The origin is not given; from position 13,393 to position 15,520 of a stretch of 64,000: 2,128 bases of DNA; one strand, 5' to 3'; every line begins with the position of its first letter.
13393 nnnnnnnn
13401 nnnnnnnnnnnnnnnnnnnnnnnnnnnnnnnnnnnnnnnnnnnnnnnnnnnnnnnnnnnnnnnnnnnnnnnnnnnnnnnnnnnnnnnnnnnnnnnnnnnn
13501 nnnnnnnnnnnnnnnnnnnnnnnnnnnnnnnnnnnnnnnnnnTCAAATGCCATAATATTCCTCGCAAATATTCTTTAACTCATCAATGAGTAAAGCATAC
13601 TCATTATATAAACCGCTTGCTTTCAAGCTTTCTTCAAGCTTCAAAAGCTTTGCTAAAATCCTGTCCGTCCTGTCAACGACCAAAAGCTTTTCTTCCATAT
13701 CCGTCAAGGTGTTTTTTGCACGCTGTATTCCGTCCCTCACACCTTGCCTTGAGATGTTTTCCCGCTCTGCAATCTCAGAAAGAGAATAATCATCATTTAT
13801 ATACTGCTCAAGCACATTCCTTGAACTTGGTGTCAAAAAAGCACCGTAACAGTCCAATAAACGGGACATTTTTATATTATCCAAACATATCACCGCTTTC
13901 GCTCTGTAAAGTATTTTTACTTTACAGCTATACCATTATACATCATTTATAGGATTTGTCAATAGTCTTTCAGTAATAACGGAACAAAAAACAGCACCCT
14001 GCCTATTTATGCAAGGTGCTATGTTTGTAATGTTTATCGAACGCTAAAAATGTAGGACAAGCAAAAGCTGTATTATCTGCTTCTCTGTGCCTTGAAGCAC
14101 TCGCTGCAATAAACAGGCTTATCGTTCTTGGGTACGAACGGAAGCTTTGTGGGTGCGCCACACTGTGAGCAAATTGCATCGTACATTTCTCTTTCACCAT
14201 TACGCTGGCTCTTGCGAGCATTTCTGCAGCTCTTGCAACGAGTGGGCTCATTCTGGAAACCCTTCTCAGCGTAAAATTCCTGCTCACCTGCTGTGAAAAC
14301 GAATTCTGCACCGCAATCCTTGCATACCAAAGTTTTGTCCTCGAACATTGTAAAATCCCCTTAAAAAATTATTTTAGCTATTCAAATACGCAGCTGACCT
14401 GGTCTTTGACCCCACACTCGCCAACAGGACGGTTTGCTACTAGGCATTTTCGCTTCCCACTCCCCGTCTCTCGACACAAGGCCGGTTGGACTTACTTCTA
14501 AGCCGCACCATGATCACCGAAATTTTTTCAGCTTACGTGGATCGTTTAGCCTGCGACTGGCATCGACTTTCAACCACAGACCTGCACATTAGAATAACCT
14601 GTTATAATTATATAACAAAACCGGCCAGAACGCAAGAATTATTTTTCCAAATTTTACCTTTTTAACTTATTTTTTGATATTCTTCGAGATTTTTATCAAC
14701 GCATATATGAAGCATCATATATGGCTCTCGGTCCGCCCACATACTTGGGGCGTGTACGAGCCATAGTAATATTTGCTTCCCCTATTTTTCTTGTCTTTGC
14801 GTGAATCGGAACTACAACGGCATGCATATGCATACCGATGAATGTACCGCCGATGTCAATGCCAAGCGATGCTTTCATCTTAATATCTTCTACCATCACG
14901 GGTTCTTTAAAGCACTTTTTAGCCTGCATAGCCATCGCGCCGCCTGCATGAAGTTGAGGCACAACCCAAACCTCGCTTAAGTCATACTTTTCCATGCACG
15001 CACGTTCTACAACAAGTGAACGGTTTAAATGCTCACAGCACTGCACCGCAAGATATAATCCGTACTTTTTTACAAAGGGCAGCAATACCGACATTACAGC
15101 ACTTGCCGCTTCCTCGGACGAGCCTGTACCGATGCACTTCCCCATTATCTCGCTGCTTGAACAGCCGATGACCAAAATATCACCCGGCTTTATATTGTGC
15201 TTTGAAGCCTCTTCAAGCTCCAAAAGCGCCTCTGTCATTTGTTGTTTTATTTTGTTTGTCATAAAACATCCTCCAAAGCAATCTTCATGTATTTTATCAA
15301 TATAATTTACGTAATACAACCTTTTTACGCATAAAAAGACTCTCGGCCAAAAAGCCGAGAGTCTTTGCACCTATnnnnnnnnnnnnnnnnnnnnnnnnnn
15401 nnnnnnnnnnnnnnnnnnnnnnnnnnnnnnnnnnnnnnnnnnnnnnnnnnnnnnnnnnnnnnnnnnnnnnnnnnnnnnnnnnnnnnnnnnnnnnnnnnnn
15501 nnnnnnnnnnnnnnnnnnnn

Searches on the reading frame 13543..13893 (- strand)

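Call 8: search_protein_families(library=pfam, proteins=[window:13543-13893:-])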
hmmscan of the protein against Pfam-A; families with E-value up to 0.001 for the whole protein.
window:13543-13893:- (116 aa): 3 families
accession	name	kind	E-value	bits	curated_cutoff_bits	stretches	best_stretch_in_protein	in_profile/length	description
PF04297.20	UPF0122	-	3.2e-21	75.9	22.7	1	6-86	4-84/101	Putative helix-turn-helix protein, YlxM / p13 like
PF04545.22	Sigma70_r4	-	9.1e-06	25.5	24.1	1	20-59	5-44/50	Sigma-70, region 4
PF08281.18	Sigma70_r4_2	-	0.00026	21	25.7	1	20-63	11-54/54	Sigma-70, region 4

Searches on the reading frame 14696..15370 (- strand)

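Call 8: search_protein_families(library=pfam, proteins=[window:14696-15370:-])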
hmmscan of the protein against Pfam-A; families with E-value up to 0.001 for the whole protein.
window:14696-15370:- (224 aa): 1 family
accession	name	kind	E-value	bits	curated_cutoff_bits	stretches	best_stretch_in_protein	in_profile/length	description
PF04260.17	DUF436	-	1.8e-69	233.1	25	1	55-218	10-171/171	Protein of unknown function (DUF436)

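Call 23: search_protein_families(library=ncbifam, proteins=[window:14696-15370:-])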
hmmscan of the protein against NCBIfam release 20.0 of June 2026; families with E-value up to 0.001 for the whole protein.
window:14696-15370:- (224 aa): 1 family
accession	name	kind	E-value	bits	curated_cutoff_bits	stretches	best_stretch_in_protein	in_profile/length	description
TIGR01440.1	TIGR01440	hypoth_equivalog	4.8e-59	199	145.3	1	55-218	11-172/172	TIGR01440 family protein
